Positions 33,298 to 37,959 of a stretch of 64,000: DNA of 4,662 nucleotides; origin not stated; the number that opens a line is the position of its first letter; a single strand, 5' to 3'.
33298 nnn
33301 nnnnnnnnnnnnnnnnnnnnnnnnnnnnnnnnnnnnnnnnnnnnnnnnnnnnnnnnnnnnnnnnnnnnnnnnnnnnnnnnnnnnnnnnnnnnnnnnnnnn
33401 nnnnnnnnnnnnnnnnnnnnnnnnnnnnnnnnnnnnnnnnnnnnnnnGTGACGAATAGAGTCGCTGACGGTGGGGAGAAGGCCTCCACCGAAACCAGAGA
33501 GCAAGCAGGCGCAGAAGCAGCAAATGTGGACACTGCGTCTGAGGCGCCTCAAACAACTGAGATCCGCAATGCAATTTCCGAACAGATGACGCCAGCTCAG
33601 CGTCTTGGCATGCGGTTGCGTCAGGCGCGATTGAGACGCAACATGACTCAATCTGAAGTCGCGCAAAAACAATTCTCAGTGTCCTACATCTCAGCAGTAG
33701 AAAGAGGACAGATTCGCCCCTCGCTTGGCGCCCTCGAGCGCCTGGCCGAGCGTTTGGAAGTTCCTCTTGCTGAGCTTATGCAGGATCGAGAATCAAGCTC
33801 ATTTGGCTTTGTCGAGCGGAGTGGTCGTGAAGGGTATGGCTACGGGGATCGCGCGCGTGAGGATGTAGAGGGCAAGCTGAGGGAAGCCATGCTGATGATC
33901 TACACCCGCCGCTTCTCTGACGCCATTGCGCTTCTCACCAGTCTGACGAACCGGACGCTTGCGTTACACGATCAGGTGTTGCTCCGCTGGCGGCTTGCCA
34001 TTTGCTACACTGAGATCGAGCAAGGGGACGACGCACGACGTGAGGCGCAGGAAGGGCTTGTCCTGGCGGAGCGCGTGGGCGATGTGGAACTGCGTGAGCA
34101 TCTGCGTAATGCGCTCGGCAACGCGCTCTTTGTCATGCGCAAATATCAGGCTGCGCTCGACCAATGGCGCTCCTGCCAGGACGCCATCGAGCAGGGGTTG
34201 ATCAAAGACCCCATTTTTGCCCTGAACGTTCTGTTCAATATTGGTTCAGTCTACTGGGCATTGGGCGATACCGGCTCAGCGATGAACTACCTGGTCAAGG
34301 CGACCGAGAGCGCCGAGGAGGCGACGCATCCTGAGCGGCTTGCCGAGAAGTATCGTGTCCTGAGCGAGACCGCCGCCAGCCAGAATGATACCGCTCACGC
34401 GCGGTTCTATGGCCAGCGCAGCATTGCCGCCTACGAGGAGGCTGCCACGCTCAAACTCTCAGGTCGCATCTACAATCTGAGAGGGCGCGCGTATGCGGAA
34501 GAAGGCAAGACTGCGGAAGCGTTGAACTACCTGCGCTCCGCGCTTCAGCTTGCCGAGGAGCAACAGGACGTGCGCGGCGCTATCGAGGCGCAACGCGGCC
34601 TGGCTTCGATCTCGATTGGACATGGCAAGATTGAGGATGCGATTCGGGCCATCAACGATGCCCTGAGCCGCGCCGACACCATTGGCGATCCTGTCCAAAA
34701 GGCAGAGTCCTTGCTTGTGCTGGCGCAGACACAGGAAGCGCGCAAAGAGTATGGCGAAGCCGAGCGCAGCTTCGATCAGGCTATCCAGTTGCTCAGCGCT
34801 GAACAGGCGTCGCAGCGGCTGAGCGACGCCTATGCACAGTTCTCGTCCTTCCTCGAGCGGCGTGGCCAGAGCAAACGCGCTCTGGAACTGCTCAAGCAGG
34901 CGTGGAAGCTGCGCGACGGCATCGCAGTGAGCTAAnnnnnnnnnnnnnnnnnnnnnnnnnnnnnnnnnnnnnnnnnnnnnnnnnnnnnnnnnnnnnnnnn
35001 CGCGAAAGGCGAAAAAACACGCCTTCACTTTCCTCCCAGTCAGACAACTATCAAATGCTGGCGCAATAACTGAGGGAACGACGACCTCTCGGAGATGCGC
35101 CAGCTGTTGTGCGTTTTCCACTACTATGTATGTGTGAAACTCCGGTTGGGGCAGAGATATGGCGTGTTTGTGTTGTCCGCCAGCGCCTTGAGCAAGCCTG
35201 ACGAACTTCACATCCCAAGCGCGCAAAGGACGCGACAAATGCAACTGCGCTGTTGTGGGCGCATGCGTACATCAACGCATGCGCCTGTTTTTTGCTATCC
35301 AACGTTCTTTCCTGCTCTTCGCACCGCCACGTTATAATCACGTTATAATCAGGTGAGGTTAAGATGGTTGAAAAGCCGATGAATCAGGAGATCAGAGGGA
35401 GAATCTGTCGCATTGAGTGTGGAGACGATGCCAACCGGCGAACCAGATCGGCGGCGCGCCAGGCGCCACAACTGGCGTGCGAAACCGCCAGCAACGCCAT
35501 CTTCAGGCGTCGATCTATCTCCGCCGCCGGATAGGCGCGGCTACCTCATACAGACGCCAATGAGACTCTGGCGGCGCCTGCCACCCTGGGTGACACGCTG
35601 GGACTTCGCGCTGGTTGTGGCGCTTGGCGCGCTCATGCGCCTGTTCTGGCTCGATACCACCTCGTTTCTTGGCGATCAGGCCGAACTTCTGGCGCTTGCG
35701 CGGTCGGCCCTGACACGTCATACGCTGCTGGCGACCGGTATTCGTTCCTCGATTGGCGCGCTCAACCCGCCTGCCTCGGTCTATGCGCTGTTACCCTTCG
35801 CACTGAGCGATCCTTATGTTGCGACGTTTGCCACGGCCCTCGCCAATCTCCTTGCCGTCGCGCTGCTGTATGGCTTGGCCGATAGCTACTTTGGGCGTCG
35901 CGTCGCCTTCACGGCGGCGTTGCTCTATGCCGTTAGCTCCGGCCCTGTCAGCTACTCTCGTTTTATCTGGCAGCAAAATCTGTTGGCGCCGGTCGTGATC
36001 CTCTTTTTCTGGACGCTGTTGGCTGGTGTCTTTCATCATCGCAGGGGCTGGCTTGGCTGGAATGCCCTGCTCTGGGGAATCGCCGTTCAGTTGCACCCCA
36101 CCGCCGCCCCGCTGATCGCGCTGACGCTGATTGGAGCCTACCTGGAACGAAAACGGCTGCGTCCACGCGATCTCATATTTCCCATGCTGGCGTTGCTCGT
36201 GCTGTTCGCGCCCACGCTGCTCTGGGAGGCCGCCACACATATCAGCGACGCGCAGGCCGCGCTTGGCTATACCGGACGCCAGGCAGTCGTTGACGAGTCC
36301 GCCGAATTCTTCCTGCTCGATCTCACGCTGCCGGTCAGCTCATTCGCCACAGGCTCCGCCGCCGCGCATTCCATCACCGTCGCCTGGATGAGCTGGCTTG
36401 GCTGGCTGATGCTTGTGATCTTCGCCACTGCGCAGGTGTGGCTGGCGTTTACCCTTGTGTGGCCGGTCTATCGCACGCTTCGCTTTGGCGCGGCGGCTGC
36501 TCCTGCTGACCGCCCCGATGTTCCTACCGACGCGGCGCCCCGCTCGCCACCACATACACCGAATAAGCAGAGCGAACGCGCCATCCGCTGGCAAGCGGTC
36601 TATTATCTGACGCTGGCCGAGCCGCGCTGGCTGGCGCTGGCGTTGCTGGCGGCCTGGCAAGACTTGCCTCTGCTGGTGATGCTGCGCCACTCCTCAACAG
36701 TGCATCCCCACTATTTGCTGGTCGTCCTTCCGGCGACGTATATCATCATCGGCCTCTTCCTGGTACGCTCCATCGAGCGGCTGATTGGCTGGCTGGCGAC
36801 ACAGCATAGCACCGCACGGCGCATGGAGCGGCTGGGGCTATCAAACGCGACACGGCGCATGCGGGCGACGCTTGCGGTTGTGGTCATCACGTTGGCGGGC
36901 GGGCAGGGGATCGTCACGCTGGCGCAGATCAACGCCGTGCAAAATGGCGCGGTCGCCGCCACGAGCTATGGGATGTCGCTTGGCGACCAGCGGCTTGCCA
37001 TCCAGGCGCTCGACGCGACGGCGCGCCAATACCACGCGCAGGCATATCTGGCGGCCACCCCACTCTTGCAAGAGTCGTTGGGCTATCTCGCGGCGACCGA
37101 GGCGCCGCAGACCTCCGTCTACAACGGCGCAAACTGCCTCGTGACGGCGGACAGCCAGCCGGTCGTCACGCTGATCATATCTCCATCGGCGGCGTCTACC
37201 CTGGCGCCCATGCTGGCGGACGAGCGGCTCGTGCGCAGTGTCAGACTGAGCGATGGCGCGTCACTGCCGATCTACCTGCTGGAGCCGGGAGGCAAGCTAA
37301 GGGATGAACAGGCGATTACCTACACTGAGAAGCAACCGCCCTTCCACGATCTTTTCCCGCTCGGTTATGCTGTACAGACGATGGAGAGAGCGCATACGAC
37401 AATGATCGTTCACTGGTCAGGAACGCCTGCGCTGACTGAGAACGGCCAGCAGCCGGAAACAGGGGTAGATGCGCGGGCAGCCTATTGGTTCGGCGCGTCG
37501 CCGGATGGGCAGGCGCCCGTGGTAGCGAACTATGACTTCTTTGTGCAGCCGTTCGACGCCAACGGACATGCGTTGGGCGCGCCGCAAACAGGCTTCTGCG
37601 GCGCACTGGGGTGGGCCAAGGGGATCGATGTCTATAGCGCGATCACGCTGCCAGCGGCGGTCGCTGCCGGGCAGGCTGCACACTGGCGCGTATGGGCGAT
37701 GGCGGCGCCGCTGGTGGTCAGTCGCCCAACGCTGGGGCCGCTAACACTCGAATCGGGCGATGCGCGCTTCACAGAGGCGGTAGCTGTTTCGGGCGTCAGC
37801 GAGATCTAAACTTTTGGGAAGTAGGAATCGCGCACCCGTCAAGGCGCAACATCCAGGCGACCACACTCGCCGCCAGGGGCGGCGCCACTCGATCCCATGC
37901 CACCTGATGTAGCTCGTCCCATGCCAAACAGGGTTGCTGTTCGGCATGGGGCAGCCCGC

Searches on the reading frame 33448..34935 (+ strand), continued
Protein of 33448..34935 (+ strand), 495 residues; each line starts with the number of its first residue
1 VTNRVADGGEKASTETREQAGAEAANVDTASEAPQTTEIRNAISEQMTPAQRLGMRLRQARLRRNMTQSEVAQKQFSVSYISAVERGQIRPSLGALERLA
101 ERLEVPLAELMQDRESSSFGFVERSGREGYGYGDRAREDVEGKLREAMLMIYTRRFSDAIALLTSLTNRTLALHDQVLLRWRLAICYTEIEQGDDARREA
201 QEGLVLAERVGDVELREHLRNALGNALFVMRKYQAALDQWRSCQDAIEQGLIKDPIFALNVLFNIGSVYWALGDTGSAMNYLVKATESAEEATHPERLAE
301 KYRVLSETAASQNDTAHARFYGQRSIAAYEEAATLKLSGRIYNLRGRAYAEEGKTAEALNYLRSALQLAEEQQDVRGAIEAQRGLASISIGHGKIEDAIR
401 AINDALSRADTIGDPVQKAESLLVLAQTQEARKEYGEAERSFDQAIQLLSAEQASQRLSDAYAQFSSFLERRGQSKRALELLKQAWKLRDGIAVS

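Call 71: search_protein_families(library=ncbifam, proteins=[window:33448-34935:+], max_evalue=0.01)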
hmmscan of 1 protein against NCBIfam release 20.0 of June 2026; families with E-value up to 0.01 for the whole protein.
window:33448-34935:+ (495 aa): 19 families
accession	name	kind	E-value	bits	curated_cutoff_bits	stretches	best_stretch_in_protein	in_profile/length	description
NF006015.0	PRK08154.1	subfamily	1.5e-09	37.4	204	1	32-118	10-97/314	anaerobic benzoate catabolism transcriptional regulator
NF047558.1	TPR_END_plus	domain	8.8e-08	32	32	0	345-371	5-31/56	TPR end-of-group domain-containing protein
NF053520.1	HK_Porph_FimS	equivalog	9.9e-08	30.7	600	1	340-493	165-318/618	sensor histidine kinase FimS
NF041951.1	phage_RstR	subfamily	1.1e-07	32.1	80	1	53-116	3-67/108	RstR family transcriptional repressor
NF053720.1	NsdA_fam_reg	subfamily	1.2e-07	31.6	75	1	337-456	199-318/432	NsdA family TPR-like regulatory protein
NF053617.1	SARPRegAfsRStmc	equivalog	1.2e-07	30.1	1430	1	326-487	723-884/986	SARP-family global regulator AfsR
NF002725.1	PRK02603.1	equivalog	2.1e-07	31.1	143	1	342-476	38-168/173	photosystem I assembly protein Ycf3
NF010465.0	PRK13890.1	equivalog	5.1e-07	29.8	96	1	63-113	16-67/121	conjugal transfer protein TrbA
TIGR00270.2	TIGR00270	equivalog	1.3e-06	28.3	110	1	17-116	41-140/159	multiprotein bridging factor aMBF1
TIGR02552.1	LcrH_SycD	equivalog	1.5e-06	28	104.8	0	222-305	57-132/136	SycD/LcrH family type III secretion system chaperone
NF041677.1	trans_regClgR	equivalog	9e-06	25.7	170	1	53-114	9-71/113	transcriptional regulator ClgR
NF047948.1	male_kill_WMK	equivalog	1e-05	25.2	300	1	49-115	159-226/300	WO male-killing family protein Wmk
TIGR03070.1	couple_hipB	subfamily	1.6e-05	24.7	71.65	1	52-103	2-54/58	type II toxin-antitoxin system Y4mF family antitoxin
NF040959.1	MamA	equivalog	6.6e-05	22.4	200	0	339-489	37-169/204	magnetosome protein MamA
NF052312.1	T9SS_PorW_SprE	equivalog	0.0001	21.1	250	1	266-455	186-364/716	type IX secretion system periplasmic lipoprotein PorW/SprE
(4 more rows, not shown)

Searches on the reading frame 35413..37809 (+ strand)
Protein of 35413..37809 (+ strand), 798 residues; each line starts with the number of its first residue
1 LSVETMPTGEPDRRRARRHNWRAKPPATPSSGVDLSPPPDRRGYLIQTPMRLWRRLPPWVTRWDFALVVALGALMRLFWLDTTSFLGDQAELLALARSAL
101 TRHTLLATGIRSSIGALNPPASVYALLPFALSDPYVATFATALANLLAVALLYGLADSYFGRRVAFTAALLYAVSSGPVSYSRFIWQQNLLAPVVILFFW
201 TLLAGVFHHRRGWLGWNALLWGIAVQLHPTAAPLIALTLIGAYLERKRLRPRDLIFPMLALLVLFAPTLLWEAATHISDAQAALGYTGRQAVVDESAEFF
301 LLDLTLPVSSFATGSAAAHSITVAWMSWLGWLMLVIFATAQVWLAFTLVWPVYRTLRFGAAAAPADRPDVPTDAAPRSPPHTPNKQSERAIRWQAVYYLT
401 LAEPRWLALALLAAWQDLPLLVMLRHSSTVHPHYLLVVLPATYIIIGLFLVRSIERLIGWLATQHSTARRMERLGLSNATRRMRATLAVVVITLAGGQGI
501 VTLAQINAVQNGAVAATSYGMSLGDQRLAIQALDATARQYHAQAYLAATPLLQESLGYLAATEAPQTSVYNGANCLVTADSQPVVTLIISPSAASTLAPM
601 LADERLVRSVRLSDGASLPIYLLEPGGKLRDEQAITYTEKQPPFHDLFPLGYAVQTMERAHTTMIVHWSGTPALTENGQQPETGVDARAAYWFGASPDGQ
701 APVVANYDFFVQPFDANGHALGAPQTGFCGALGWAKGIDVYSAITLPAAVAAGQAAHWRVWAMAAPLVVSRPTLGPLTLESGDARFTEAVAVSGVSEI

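Call 12: search_protein_families(library=pfam, proteins=[window:35413-37809:+])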
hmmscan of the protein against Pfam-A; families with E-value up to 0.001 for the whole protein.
window:35413-37809:+ (798 aa): 1 family
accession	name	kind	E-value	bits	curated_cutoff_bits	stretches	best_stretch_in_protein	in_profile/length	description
PF13231.12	PMT_2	-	1.6e-10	41.8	26.1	1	136-271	23-160/160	Dolichyl-phosphate-mannose-protein mannosyltransferase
